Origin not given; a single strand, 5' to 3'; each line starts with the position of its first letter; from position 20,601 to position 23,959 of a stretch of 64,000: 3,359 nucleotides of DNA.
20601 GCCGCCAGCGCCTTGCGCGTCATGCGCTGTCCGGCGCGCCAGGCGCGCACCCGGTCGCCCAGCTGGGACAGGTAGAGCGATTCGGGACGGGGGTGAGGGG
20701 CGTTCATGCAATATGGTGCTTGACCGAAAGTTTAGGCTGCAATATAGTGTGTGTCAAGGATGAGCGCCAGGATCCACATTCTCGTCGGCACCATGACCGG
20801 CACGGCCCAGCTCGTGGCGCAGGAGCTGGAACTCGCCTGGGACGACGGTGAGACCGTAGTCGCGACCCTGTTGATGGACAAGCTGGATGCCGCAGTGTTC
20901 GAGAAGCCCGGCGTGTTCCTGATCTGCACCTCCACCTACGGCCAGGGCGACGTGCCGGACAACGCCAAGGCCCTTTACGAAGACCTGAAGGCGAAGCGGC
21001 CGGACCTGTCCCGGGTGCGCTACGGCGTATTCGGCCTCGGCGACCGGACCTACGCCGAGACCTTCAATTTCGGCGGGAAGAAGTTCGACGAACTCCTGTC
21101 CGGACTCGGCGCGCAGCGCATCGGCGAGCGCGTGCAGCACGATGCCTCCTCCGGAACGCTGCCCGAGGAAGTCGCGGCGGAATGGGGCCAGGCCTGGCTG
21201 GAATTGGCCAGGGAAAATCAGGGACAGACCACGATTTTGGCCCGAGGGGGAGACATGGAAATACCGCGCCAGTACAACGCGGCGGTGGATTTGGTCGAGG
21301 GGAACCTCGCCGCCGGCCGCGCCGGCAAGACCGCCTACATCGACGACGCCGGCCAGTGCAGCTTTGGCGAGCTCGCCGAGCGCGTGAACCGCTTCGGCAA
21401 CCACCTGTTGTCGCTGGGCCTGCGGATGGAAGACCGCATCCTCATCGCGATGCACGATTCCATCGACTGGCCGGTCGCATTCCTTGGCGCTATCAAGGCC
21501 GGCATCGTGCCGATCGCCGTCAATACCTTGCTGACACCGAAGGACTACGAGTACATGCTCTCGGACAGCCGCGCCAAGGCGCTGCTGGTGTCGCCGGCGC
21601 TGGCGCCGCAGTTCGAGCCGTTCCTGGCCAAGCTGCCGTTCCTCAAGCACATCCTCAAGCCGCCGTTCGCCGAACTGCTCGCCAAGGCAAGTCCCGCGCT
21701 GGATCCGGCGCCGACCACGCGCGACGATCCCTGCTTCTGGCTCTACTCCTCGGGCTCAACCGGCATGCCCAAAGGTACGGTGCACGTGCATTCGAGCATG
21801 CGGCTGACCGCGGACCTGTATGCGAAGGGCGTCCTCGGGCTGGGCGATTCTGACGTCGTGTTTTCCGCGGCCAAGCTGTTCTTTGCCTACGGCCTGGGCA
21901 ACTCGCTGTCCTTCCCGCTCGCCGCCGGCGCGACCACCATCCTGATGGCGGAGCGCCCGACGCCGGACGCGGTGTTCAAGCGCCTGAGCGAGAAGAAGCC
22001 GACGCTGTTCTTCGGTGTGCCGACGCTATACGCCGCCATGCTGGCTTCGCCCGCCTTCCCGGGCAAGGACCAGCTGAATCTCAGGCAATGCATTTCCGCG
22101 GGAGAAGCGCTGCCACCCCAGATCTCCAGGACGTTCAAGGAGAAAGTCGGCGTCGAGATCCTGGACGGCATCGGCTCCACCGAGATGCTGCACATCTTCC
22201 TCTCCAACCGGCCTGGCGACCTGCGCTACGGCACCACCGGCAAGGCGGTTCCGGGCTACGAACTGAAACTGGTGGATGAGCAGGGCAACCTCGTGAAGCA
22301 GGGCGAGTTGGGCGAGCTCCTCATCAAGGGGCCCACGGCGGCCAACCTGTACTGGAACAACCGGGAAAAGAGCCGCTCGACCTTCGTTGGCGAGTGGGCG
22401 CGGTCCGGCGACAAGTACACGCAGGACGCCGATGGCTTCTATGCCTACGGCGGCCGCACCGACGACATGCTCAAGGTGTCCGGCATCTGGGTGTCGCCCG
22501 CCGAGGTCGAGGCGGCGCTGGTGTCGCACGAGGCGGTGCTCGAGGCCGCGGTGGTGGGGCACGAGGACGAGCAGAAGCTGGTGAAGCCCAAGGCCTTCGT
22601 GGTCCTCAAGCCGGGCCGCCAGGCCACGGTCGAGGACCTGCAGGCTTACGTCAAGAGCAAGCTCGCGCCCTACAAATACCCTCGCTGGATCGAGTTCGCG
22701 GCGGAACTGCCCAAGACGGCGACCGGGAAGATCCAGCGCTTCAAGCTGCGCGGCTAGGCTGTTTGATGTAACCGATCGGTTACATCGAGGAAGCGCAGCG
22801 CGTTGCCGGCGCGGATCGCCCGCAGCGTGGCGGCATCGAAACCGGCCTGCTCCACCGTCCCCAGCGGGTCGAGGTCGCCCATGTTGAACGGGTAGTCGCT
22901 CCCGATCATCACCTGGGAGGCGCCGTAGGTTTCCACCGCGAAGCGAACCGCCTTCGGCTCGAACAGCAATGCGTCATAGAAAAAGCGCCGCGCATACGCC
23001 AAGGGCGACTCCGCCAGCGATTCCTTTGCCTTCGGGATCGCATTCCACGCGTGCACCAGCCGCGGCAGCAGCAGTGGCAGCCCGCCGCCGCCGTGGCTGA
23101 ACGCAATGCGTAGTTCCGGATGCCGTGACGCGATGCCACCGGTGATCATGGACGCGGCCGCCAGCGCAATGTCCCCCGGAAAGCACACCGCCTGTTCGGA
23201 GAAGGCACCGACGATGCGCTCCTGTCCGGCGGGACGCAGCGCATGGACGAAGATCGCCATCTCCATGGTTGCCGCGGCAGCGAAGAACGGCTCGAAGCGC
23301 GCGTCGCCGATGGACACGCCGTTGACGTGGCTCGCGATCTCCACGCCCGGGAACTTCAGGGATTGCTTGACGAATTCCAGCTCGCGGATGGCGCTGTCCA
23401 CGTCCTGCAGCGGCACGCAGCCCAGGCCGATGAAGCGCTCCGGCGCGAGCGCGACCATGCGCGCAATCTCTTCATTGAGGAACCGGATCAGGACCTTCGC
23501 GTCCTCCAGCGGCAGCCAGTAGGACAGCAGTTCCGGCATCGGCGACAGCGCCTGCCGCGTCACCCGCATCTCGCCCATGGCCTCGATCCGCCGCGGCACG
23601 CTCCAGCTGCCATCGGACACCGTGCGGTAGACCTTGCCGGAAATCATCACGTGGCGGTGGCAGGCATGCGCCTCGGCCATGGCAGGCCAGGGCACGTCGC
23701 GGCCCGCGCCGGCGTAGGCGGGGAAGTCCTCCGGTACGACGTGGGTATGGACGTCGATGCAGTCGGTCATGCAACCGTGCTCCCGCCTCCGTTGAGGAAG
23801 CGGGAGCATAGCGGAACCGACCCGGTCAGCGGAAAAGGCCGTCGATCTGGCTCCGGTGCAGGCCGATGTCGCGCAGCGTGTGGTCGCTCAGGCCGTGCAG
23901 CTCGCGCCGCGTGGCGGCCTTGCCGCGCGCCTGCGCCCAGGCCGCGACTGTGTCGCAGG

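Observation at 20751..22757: In-frame flavodoxin::aryl-CoA ligase fusion with a linker built from a repeat half-site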

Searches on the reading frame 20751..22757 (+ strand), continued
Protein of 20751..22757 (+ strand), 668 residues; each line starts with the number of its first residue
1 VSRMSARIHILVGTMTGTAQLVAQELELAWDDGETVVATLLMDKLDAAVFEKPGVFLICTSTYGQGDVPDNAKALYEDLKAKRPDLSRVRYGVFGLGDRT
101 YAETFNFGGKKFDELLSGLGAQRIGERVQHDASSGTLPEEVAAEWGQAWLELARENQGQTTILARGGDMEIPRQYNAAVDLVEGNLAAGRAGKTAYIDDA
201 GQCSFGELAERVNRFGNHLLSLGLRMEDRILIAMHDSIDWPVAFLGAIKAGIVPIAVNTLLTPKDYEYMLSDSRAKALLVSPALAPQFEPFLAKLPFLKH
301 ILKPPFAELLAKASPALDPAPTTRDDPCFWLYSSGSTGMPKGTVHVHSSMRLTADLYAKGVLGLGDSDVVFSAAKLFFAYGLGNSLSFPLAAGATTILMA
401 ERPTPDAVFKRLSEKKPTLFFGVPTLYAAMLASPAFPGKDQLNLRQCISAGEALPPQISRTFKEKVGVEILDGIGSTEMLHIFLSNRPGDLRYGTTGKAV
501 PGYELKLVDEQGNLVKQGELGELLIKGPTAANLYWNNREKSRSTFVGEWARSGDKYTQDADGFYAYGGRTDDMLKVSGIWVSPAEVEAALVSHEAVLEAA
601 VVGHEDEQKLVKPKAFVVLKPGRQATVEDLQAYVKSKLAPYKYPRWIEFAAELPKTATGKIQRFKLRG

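Call 67: search_protein_families(library=pfam, proteins=[L019:4347-5981:+, L019:2965-3699:-, L030:1539-3413:+, L041:3213-4010:+, L041:4055-5818:+, L045:3675-4460:+, L045:4943-5962:+, L070:4781-5962:+, L029:3415-4200:-, L029:4394-5059:+], max_evalue=0.00001)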
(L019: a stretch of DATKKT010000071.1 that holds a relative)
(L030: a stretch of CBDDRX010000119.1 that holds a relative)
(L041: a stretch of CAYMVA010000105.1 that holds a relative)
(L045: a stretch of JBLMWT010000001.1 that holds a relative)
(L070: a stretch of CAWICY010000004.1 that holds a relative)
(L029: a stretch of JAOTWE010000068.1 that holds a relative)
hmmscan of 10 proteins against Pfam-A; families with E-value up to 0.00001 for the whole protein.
L019:4347-5981:+ (544 aa): 5 families
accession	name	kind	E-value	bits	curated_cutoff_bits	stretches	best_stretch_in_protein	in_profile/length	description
PF12796.13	Ank_2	-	6.9e-18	65.4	27.3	2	273-327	33-86/90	Ankyrin repeats (3 copies)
PF00023.36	Ank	-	1.9e-17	62.8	21.1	0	301-329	2-30/33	Ankyrin repeat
PF13606.12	Ank_3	-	8.5e-11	41.4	22.3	0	301-327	2-28/30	Ankyrin repeat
PF13857.12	Ank_5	-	7.6e-10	39.4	27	0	297-328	12-43/56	Ankyrin repeats (many copies)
PF13637.12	Ank_4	-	3e-07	31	22.7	0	275-321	3-50/50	Ankyrin repeats (many copies)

L019:2965-3699:- (244 aa): 1 family
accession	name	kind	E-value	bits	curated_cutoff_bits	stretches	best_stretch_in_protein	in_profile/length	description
PF03741.22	TerC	-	1.6e-48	165.2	27.8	1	25-195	2-176/178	Integral membrane protein TerC family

L030:1539-3413:+ (624 aa): 3 families
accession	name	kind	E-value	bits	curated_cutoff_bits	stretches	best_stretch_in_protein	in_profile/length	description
PF05170.20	AsmA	-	3e-59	201.8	29.8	2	162-512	205-605/607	AsmA family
PF13116.12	YhdP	-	1.2e-15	57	46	1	2-124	9-132/1224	YhdP protein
PF05359.17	DUF748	-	8e-12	44.5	50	1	2-181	13-193/1037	Domain of Unknown Function (DUF748)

L041:3213-4010:+ (265 aa): 3 families
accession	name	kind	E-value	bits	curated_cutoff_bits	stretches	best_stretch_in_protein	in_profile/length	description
PF00072.30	Response_reg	-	4.5e-22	78.8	30.2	1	55-166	1-110/111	Response regulator receiver domain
PF00196.25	GerE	-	4.8e-17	61.8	23.5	1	204-257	2-55/57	Bacterial regulatory proteins, luxR family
PF08281.18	Sigma70_r4_2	-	3e-08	33.6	25.7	1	205-247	11-54/54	Sigma-70, region 4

L041:4055-5818:+ (587 aa): 1 family
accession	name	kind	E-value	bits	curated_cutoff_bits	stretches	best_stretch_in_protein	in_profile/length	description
PF02518.31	HATPase_c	-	6.4e-11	43.1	26.4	1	495-581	5-109/111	Histidine kinase-, DNA gyrase B-, and HSP90-like ATPase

L045:3675-4460:+ (261 aa): 0 families

L045:4943-5962:+ (339 aa): 2 families
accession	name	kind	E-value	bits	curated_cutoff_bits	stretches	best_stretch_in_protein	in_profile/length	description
PF03466.25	LysR_substrate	-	9.4e-40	136.7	28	1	114-312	7-206/209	LysR substrate binding domain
PF00126.33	HTH_1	-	6.5e-20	71.3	26.6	1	27-84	3-60/60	Bacterial regulatory helix-turn-helix protein, lysR family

L070:4781-5962:+ (393 aa): 2 families
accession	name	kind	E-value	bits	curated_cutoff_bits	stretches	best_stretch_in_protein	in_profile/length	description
PF03466.25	LysR_substrate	-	9.8e-39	133.3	28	1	165-366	4-206/209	LysR substrate binding domain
PF00126.33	HTH_1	-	7.1e-19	68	26.6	1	81-138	3-60/60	Bacterial regulatory helix-turn-helix protein, lysR family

L029:3415-4200:- (261 aa): 1 family
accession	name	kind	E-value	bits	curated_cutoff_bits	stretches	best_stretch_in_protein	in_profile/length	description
PF03741.22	TerC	-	2.4e-48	164.7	27.8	1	45-215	2-176/178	Integral membrane protein TerC family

L029:4394-5059:+ (221 aa): 2 families
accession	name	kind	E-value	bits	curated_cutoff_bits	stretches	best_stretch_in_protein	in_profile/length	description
PF00126.33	HTH_1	-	1.5e-20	73.3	26.6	1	17-73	3-59/60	Bacterial regulatory helix-turn-helix protein, lysR family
PF03466.25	LysR_substrate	-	9.3e-10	38.7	28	1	103-164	6-68/209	LysR substrate binding domain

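Call 68: search_protein_families(library=ncbifam, proteins=[L035:903-2099:-, L058:466-1698:-, L035:2095-3507:-, L009:546-1943:-, L009:1966-3387:-], max_evalue=1e-20)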
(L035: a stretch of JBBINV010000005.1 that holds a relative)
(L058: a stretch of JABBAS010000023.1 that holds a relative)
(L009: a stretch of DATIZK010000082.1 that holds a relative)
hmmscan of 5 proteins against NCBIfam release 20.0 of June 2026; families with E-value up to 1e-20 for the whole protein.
L035:903-2099:- (399 aa): 6 families
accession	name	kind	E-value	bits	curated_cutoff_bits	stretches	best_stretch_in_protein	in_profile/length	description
TIGR03224.1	benzo_boxA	equivalog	1.8e-185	616.7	459.2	1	12-399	2-411/411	benzoyl-CoA 2,3-epoxidase subunit BoxA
NF045929.1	FNRPetHCyano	equivalog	1.3e-49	169.1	600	1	130-399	120-411/411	ferredoxin--NADP reductase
NF058510.1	bifunc_CpcD_PetH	exception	6.1e-48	163.5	635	1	130-399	116-405/405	bifunctional rod-capping linker CpcD/ferredoxin--NADP reductase PetH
TIGR01931.1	cysJ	equivalog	2.2e-27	95.9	668.15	1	189-380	383-571/597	assimilatory sulfite reductase (NADPH) flavoprotein subunit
NF004859.0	PRK06214.1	equivalog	1.1e-25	90.4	432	1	190-379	326-512/539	sulfite reductase subunit alpha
NF008197.0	PRK10953.1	equivalog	5.5e-22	77.8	838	0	190-379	388-574/601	NADPH-dependent assimilatory sulfite reductase flavoprotein subunit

L058:466-1698:- (411 aa): 5 families
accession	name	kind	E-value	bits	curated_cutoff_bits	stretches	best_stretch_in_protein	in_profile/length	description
TIGR03224.1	benzo_boxA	equivalog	1.5e-190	633.5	459.2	1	13-411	1-411/411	benzoyl-CoA 2,3-epoxidase subunit BoxA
NF045929.1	FNRPetHCyano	equivalog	6.6e-56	189.9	600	1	144-411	132-411/411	ferredoxin--NADP reductase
NF058510.1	bifunc_CpcD_PetH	exception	6e-55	186.6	635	1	138-411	123-405/405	bifunctional rod-capping linker CpcD/ferredoxin--NADP reductase PetH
NF004859.0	PRK06214.1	equivalog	4e-26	91.7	432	1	193-391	322-515/539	sulfite reductase subunit alpha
TIGR01931.1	cysJ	equivalog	5.8e-24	84.6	668.15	0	192-389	379-571/597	assimilatory sulfite reductase (NADPH) flavoprotein subunit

L035:2095-3507:- (471 aa): 1 family
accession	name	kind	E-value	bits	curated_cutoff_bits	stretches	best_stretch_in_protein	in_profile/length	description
TIGR03225.1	benzo_boxB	equivalog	6.2e-272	902.4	499.1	1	1-471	1-471/471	benzoyl-CoA 2,3-epoxidase subunit BoxB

L009:546-1943:- (466 aa): 1 family
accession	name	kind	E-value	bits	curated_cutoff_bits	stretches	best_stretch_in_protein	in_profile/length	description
TIGR03225.1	benzo_boxB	equivalog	1.1e-227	756.5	499.1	1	1-466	1-471/471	benzoyl-CoA 2,3-epoxidase subunit BoxB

L009:1966-3387:- (474 aa): 1 family
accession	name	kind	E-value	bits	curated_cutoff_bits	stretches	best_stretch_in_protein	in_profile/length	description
TIGR03225.1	benzo_boxB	equivalog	6.7e-270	895.7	499.1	1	4-474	1-471/471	benzoyl-CoA 2,3-epoxidase subunit BoxB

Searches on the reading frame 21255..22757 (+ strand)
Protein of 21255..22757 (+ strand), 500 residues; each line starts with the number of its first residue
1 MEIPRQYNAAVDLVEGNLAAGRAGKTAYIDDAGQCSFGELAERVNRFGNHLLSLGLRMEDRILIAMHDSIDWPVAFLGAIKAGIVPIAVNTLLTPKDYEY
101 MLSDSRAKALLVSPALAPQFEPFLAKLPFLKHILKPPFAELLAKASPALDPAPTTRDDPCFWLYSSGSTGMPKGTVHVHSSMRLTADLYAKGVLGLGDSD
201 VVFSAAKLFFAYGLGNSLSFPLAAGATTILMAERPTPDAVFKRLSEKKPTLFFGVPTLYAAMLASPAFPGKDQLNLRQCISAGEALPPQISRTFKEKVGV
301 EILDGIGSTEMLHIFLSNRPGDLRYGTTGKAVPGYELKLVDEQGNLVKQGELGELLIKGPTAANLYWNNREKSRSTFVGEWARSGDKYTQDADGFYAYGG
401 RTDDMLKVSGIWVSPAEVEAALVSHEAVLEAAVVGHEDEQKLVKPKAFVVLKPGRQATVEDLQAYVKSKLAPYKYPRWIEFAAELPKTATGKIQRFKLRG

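Call 4: search_protein_families(library=ncbifam, proteins=[window:21255-22757:+], max_evalue=0.01)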
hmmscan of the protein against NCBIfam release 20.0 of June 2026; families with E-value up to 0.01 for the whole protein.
window:21255-22757:+ (500 aa): 107 families (the best 25 are shown)
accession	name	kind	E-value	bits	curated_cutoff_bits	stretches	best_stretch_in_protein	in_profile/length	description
TIGR02262.1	benz_CoA_lig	subfamily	6.4e-233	774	375.25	1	5-499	1-506/508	benzoate-CoA ligase family protein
NF004837.0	PRK06187.1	subfamily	3e-108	362.4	476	1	21-499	20-519/531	long-chain-fatty-acid--CoA ligase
NF053567.1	HBDA_AROS1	equivalog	1.1e-105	353.9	1000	1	7-499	12-516/523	3-hydroxybenzoate--CoA ligase HbdA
NF047394.1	AcylCoAsynMbcS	equivalog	1.8e-84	284.2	850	1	32-499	39-517/525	acyl-CoA synthetase MbcS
NF006182.0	PRK08316.1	subfamily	1e-80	271.7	663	1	20-499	22-514/523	fatty acyl-CoA synthetase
NF003313.0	PRK04319.1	equivalog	1.2e-76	258.2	729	1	30-498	70-557/574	acetate--CoA ligase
NF006181.0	PRK08314.1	subfamily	4.5e-76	256.3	705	2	149-494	196-546/563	long-chain-fatty-acid--CoA ligase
NF009233.0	PRK12583.1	subfamily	7.7e-70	235.8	832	2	154-499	198-547/558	fatty acid CoA ligase family protein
NF005463.0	PRK07059.1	subfamily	8.2e-70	235.8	869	2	145-499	192-553/557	long-chain-fatty-acid--CoA ligase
NF005702.0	PRK07514.1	subfamily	1.1e-67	228.5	558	1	14-499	9-497/506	malonyl-CoA synthase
NF004716.0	PRK06060.1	equivalog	2e-67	227.9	1228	1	6-499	3-487/705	p-hydroxybenzoic acid--AMP ligase FadD22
NF004114.0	PRK05605.1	equivalog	2.5e-67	227.5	766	2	150-499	214-566/575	long-chain-fatty-acid--CoA ligase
NF004229.0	PRK05677.1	subfamily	7.4e-67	226.1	879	2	149-499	199-552/563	long-chain-fatty-acid--CoA ligase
NF006523.0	PRK08974.1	equivalog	1.3e-66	225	884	2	155-499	204-550/561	long-chain-fatty-acid--CoA ligase FadD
NF004822.0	PRK06178.1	equivalog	1.6e-66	225.1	782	2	153-498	209-563/571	acyl-CoA synthetase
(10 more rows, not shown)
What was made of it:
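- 21255..22757 (+): Benzoate-CoA ligase module (BclA type). TIGR02262 scores 774 bits for the 500-aa module (call 4).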

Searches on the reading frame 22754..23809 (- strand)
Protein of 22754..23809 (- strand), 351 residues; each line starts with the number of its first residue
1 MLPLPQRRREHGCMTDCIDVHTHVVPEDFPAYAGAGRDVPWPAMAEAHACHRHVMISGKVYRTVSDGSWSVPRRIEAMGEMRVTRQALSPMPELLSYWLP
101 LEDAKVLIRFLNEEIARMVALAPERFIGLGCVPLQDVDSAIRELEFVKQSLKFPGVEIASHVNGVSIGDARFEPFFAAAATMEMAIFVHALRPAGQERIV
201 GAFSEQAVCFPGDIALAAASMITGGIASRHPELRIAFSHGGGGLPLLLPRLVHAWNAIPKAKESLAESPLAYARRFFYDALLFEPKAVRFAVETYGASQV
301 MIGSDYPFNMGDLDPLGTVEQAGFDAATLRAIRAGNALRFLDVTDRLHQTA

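Call 20: search_protein_families(library=ncbifam, proteins=[window:22754-23809:-], max_evalue=0.00001)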
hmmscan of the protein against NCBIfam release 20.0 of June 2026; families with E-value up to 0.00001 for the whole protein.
window:22754-23809:- (351 aa): 0 families

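Call 23: search_protein_families(library=pfam, proteins=[window:22754-23809:-], max_evalue=0.00001)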
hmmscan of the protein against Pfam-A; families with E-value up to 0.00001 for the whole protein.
window:22754-23809:- (351 aa): 1 family
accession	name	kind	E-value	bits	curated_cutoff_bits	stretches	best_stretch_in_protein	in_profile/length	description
PF04909.20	Amidohydro_2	-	1.8e-30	107.2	26.4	1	18-342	1-288/289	Amidohydrolase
